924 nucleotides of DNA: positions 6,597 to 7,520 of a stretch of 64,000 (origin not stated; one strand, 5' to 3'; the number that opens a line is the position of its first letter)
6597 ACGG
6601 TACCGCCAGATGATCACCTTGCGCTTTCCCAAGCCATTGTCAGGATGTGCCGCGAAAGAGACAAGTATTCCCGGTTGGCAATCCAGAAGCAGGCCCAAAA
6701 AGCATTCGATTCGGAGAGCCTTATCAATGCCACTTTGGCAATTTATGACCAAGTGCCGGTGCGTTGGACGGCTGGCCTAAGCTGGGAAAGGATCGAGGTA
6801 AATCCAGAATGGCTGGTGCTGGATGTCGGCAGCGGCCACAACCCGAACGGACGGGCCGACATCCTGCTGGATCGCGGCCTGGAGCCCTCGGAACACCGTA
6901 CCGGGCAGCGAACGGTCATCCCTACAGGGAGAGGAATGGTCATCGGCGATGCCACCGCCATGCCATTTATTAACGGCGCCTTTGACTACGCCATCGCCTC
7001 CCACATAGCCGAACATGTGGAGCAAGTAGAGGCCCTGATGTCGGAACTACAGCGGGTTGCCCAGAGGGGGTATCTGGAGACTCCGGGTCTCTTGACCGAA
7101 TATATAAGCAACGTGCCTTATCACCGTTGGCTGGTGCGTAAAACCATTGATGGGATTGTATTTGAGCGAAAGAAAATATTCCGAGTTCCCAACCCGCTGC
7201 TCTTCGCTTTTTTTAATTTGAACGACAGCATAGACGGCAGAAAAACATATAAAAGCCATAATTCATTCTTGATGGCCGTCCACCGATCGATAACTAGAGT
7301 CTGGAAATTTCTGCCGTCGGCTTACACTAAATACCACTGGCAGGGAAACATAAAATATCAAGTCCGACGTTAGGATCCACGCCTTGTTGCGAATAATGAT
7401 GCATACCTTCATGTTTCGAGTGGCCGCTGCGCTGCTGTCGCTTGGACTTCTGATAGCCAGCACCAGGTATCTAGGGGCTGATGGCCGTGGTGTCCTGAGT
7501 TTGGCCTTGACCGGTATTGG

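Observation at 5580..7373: Glycosyltransferase-methyltransferase fusion protein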

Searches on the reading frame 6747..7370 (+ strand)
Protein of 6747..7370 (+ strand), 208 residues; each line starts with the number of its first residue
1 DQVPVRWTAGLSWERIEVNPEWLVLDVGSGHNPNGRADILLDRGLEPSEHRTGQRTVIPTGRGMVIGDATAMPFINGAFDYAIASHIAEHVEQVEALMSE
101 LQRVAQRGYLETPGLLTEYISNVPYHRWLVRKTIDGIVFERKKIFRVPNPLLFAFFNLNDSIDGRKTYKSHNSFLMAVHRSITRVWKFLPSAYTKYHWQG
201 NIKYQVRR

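Call 14: search_solved_structures(query=A2, max_evalue=1, show_alignments=3)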
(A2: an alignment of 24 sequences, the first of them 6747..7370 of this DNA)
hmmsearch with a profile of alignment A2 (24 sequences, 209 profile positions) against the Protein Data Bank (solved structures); distinct sequences matched with E-value up to 1: 21.
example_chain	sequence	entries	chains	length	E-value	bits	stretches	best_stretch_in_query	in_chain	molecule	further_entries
1vl5_A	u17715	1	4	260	1.4e-07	34.6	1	19-108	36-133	unknown conserved protein BH2331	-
6uak_A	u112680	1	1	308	1.8e-07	34.2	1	18-110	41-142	SAM dependent methyltransferase LahSB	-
3l8d_A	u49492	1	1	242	9.6e-06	28.5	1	17-109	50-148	Methyltransferase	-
1xxl_A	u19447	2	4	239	3.5e-05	26.7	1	6-107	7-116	YcgJ protein | ycgJ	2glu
8ys9_A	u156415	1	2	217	0.00041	23.2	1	59-108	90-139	Phosphatidylethanolamine N-methyltransferase/phosphatidyl-N-methylethanolamine N-methyltra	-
1vlm_A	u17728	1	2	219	0.00055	22.8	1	55-112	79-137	SAM-dependent methyltransferase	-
3bus_A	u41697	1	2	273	0.00064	22.6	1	17-108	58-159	Methyltransferase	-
1ve3_A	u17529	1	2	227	0.00068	22.5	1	47-106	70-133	hypothetical protein PH0226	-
8zc8_A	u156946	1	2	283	0.00089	22.1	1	13-108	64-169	MitM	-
21zq_A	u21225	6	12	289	0.00094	22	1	13-108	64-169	MitM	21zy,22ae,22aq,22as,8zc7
3mgg_A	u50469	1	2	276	0.0021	20.9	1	57-108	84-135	Methyltransferase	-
6uv6_A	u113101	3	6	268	0.0022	20.8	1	15-108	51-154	D-glucose O-methyltransferase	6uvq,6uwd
3cc8_A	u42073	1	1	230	0.026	17.3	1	56-102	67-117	Putative methyltransferase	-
3dh0_A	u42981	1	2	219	0.041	16.6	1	64-106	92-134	SAM dependent methyltransferase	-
6f5z_A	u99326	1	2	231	0.069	15.9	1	54-108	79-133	24-sterol C-methyltransferase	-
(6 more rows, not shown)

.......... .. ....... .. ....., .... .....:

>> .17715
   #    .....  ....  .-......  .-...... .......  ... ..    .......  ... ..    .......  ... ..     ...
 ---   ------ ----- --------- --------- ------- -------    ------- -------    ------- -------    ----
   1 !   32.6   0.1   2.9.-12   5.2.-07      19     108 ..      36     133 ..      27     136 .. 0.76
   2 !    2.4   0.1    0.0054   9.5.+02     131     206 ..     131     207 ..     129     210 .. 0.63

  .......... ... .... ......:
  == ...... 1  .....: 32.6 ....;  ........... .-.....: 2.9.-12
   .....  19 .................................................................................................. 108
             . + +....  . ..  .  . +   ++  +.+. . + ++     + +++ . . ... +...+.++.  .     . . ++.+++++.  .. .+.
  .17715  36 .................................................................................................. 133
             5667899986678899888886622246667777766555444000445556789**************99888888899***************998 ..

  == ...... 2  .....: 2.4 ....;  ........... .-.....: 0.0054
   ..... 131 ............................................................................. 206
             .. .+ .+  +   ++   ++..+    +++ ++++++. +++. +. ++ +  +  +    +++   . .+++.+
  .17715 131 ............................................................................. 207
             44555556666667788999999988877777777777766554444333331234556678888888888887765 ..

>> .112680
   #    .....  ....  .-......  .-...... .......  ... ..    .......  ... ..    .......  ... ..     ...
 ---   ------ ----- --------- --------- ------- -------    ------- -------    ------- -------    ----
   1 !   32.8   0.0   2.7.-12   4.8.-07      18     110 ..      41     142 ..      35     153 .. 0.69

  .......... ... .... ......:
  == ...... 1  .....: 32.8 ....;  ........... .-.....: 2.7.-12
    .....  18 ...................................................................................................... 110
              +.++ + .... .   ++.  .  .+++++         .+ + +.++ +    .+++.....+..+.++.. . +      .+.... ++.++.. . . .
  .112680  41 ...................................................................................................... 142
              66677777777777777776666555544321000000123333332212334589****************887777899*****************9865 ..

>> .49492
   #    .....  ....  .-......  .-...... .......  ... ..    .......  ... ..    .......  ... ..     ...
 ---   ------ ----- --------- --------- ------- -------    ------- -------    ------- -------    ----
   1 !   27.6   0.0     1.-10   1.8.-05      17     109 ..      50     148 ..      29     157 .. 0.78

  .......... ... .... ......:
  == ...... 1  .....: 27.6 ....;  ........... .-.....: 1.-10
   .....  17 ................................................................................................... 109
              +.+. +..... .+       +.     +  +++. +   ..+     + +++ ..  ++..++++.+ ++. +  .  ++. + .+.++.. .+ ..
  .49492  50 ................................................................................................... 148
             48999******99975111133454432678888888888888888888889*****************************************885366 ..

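Call 20: predict_structure(alignment_id=A2)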
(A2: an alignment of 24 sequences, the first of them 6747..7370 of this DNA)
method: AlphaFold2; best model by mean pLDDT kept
length: 208 residues; sequences in the alignment: 24
mean_pLDDT: 91.0   pTM: 0.87
mean pLDDT of the five models: 91.0, 86.2, 85.3, 82.8, 78.9
residues with pLDDT >= 90: 137; 70-90: 67; 50-70: 4; < 50: 0
segments of 3 or more residues with pLDDT < 50: none
pLDDT, mean of each block of 10 residues (from residue 1): 75 90 92 90 85 81 93 97 94 97 97 94 92 96 90 89 85 94 91 95 96
secondary structure, 60 per line:
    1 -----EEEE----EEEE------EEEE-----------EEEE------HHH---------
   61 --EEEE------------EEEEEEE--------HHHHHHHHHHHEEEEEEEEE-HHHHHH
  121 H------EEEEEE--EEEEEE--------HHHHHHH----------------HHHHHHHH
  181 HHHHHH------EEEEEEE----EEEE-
elements in order: E6-9 E14-17 E24-27 E39-42 E63-66 E79-85 H94-104 E105-113 H115-121 E128-133 E136-141 H150-156 H173-186 E193-199 E204-207
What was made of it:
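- On Class I (Rossmann-fold) SAM-dependent methyltransferases: The G-loop to beta2-acidic spacing is 12 residues, against 17 in 1vl5 (calls 14, 20).
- The model lacks helix alphaA, which normally helps form the SAM pocket (call 20), so SAM binding is not guaranteed.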

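Call 21: search_protein_representatives(alignment_id=A2)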
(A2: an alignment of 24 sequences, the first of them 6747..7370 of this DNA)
Query: 24 sequences, 209 profile positions. Proteins with E-value up to 0.001 (for the whole library): 10659; up to 1e-10: 1685; up to 1e-30: 362. The best 150 are listed.
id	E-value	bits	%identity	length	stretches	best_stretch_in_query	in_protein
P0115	3.6e-90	317.4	-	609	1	2-208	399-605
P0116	1.6e-88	312.1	-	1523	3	14-174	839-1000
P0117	1.5e-87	308.8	-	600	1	2-207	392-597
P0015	2.5e-87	308.2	-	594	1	3-206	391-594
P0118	8.8e-87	306.4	-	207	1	4-207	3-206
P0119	9.7e-86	303.0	-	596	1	4-208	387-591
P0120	1.2e-84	299.3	-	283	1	3-207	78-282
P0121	1.4e-83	295.9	-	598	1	3-204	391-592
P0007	1.0e-82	293.1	-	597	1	3-207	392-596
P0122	7.7e-80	283.7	-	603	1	2-207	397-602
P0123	2.8e-76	272.1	-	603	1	3-208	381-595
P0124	5.2e-76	271.2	-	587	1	2-207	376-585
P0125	1.3e-72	260.1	-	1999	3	14-158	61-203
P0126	5.6e-72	258.0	-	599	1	4-207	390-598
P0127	1.1e-67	244.0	-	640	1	5-208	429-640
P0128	1.7e-67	243.3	-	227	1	4-207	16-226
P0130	8.2e-67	241.1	-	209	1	8-207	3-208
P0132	1.1e-64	234.2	-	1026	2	10-174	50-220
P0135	9.5e-61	221.3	-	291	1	6-208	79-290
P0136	2.2e-60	220.2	-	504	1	5-207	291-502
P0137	6.8e-60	218.5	-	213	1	5-206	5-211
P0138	3.7e-59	216.1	-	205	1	5-207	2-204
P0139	7.9e-59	215.0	-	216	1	4-206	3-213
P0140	1.9e-58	213.8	-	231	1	3-206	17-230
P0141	1.5e-57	210.9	-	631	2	13-148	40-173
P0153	3.8e-52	193.2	-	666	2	16-149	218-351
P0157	1.5e-49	184.8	-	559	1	8-169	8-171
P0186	5.4e-40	153.5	-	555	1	7-197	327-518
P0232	1.7e-37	145.4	-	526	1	5-163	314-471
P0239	3.3e-37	144.4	-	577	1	6-166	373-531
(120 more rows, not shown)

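Call 24: fold_search(model_id=the predicted structure, library=pdb)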
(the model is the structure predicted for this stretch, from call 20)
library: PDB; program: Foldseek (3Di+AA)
matches with E <= 10: 1168; with E <= 0.001: 51
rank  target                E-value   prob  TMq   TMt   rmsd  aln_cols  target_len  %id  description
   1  2avn_A                4.8e-05  1.00  0.45  0.38  12.7       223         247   16  CRYSTAL STRUCTURE OF A UBIQUINONE/MENAQUINONE BIOSYNTHESIS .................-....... PROTEIN (TM1389) FROM THERMOTOGA  (released 2005-10-18)
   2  3sm3                  5.7e-05  1.00  0.37  0.36   8.8       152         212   14  Crystal Structure of SAM-dependent methyltransferases Q8PUK2_METMA from Methanosarcina mazei. Northeast Structural Genom (released 2011-07-20)
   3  3l8d                  6.1e-05  1.00  0.38  0.39   4.2       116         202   22  Crystal structure of methyltransferase from Bacillus Thuringiensis (released 2010-01-12)
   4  3bkw_B                6.9e-05  1.00  0.35  0.34   8.4       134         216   17  Crystal structure of S-adenosylmethionine dependent methyltransferase (NP_104914.1) from Mesorhizobium loti at 1.60 A  (released 2007-12-18)
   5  1vlm_A                7.3e-05  1.00  0.32  0.32   5.2       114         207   24  Crystal structure of SAM-dependent methyltransferase, possible histamine N-methyltransferase (TM1293) from Thermotoga  (released 2004-08-24)
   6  3bkw_A                8.2e-05  1.00  0.34  0.33   9.3       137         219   18  Crystal structure of S-adenosylmethionine dependent methyltransferase (NP_104914.1) from Mesorhizobium loti at 1.60 A  (released 2007-12-18)
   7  1xxl_A                8.7e-05  1.00  0.37  0.33   5.5       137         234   20  The crystal structure of YcgJ protein from Bacillus subitilis at 2.1 A resolution (released 2004-11-23)
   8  1ve3_A                9.3e-05  1.00  0.36  0.36   5.7       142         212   18  Crystal structure of PH0226 protein from Pyrococcus horikoshii OT3 (released 2005-05-24)
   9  8ys9_B                1.0e-04  1.00  0.36  0.36   4.0       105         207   22  Crystal structure of Phosphatidylethanolamine N-methyltransferase from R. thermophilum complexed with DMPE and SAH (released 2024-10-16)
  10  5cm2_Z                1.1e-04  1.00  0.37  0.42  13.5       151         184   14  Structure of Y. lipolytica Trm9-Trm112 complex, a methyltransferase modifying U34 in the anticodon loop of some tRNAs (released 2015-10-21)
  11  6f5z_A                1.1e-04  1.00  0.46  0.42   9.0       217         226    9  Complex between the Haloferax volcanii Trm112 methyltransferase activator and the Hvo_0019 putative methyltransferase (released 2018-07-11)
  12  5t38                  1.2e-04  1.00  0.32  0.28   8.9       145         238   18  Crystal Structure of the N-terminal domain of EvdMO1 with SAH bound (released 2017-09-06)
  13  3cc8                  1.3e-04  1.00  0.34  0.34   5.0       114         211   19  Crystal structure of a putative methyltransferase (bce_1332) from bacillus cereus atcc 10987 at 1.64 A resolution (released 2008-03-04)
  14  9gdj_B                1.3e-04  1.00  0.44  0.35  16.6       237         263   11  C-Methyltransferase SgMT from Streptomyces griseoviridis (released 2025-02-19)
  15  6uak                  1.4e-04  1.00  0.33  0.23   5.2       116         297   23  LahSb - C-terminal methyltransferase involved in RiPP biosynthesis (released 2019-12-04)
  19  1vl5_A                2.1e-04  1.00  0.35  0.32   4.9       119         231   20  CRYSTAL STRUCTURE OF A PUTATIVE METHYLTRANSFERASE (BH2331) FROM BACILLUS HALODURANS C-125 AT 1.95 A RESOLUTION (released 2004-08-17)
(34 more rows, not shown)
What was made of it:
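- TM-scores to solved MTases are low (0.30-0.48, call 24). One of the best PDB sequence hits is LahSB, described as a 'C-terminal methyltransferase' in RiPP biosynthesis (E 1.8e-7, calls 14, 24), which I take to act on a carboxylate.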
